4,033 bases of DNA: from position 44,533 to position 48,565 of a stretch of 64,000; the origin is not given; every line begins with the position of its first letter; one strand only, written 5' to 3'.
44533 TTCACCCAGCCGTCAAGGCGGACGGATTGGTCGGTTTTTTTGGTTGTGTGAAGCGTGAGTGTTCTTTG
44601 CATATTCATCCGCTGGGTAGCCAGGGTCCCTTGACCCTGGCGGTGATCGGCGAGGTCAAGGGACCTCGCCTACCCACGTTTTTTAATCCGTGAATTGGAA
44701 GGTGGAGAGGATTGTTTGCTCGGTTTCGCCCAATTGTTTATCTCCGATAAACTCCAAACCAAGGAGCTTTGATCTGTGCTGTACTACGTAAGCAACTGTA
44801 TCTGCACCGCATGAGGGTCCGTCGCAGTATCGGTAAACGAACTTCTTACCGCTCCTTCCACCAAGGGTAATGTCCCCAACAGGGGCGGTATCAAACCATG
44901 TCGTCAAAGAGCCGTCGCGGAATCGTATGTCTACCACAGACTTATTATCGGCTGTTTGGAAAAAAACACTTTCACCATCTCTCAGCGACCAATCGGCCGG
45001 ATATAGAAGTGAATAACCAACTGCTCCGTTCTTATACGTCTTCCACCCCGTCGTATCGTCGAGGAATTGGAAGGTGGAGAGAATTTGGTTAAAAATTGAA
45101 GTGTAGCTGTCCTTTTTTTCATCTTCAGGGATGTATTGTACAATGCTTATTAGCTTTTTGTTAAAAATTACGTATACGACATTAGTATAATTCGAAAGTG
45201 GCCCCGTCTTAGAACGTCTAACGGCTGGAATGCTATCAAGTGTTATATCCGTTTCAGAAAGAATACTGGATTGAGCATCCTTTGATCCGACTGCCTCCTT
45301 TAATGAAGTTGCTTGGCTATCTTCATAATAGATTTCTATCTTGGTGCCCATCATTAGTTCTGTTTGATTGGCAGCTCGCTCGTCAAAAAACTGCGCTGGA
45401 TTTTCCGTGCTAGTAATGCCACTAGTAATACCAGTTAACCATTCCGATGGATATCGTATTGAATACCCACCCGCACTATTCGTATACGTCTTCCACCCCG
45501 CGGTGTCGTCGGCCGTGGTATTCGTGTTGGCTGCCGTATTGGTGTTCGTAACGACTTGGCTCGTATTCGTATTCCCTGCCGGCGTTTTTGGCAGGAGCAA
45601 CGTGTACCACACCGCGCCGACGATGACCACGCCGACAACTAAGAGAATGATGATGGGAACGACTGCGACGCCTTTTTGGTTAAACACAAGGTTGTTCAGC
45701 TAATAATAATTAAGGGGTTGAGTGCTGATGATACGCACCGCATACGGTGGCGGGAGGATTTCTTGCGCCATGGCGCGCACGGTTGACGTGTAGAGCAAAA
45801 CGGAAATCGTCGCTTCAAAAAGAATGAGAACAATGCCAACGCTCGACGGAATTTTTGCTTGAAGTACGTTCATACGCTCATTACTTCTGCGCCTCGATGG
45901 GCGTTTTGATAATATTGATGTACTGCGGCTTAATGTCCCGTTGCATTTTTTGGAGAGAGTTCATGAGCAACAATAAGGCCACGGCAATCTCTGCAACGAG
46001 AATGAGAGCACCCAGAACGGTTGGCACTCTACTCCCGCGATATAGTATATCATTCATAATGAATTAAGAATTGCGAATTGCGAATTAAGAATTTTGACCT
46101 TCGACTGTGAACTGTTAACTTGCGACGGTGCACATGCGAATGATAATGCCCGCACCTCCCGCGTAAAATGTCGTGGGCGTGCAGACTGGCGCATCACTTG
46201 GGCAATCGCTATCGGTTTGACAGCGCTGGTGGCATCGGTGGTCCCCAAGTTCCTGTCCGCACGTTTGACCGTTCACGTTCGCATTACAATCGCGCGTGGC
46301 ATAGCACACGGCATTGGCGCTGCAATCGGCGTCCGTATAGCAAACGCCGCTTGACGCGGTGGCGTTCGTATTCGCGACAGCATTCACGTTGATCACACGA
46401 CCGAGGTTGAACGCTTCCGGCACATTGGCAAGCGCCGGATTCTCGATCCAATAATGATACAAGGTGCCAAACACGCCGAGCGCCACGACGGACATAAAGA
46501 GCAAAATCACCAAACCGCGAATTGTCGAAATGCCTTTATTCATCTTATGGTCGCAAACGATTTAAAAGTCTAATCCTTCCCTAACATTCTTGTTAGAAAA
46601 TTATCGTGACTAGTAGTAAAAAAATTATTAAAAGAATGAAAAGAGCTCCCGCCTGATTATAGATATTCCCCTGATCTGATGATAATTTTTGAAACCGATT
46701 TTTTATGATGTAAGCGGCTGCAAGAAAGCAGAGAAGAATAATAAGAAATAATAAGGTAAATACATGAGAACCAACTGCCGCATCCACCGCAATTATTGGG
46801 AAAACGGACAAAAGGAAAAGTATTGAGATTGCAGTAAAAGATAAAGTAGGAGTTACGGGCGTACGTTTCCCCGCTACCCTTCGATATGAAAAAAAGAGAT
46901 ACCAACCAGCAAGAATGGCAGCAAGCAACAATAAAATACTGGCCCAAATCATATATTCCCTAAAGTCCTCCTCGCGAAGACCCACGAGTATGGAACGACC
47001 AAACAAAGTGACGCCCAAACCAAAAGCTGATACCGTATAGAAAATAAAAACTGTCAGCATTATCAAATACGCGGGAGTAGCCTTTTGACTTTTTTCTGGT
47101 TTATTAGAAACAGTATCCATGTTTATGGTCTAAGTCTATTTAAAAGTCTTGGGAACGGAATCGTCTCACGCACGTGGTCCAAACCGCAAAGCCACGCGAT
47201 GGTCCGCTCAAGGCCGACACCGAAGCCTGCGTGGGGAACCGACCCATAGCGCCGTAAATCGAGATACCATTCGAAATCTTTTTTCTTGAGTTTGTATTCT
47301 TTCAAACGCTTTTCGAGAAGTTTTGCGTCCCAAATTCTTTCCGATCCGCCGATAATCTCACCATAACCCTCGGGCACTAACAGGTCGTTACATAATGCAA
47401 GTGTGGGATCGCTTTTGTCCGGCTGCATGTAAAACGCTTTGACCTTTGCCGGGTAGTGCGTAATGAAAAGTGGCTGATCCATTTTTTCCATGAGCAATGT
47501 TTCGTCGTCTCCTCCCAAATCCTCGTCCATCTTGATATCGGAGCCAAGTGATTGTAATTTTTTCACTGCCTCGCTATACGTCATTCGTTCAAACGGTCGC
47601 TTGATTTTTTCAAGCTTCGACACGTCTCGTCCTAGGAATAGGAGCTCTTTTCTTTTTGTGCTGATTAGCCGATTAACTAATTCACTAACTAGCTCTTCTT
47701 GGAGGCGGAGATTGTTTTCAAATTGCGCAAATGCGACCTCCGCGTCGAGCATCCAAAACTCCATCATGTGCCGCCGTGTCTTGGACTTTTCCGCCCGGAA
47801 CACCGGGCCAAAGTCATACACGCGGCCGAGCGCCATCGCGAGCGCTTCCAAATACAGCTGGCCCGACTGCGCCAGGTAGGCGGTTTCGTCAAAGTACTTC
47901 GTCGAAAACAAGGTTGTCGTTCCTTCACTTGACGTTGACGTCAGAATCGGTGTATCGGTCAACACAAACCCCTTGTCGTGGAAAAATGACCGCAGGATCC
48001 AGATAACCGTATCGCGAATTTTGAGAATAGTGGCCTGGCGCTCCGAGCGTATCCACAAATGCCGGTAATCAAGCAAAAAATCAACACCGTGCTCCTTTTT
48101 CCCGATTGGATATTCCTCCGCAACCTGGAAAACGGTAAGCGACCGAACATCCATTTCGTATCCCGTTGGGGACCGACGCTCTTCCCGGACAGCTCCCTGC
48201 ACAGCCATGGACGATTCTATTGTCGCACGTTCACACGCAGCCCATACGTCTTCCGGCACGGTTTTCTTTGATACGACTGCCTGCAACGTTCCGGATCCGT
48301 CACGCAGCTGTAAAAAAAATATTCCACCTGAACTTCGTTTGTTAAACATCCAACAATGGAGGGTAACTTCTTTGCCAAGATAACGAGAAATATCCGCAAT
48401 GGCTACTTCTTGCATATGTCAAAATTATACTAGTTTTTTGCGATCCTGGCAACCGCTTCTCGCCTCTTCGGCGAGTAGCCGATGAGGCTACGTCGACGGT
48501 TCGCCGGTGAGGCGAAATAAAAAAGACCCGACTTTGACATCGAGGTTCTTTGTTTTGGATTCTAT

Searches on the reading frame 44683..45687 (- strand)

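Call 62: search_protein_families(library=pfam, proteins=[window:44683-45687:-], max_evalue=0.00001)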
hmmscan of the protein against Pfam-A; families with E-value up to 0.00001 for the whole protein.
window:44683-45687:- (334 aa): 2 families
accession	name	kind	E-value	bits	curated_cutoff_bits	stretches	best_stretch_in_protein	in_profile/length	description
PF18933.6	PsbP_2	-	2.4e-07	31.4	27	0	41-185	20-163/184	PsbP-like protein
PF01789.22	PsbP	-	1.5e-06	28.8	23.5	0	214-245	2-36/155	PsbP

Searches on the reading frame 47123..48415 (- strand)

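Call 62: search_protein_families(library=pfam, proteins=[window:47123-48415:-], max_evalue=0.00001)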
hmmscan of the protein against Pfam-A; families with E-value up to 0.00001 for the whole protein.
window:47123-48415:- (430 aa): 2 families
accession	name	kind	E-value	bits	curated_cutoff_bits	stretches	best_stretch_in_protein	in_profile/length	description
PF00152.25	tRNA-synt_2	-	6.1e-79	265.7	25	1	112-423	3-306/308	tRNA synthetases class II (D, K and N)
PF01336.31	tRNA_anti-codon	-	3.3e-11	43.4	27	1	17-95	1-74/75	OB-fold nucleic acid binding domain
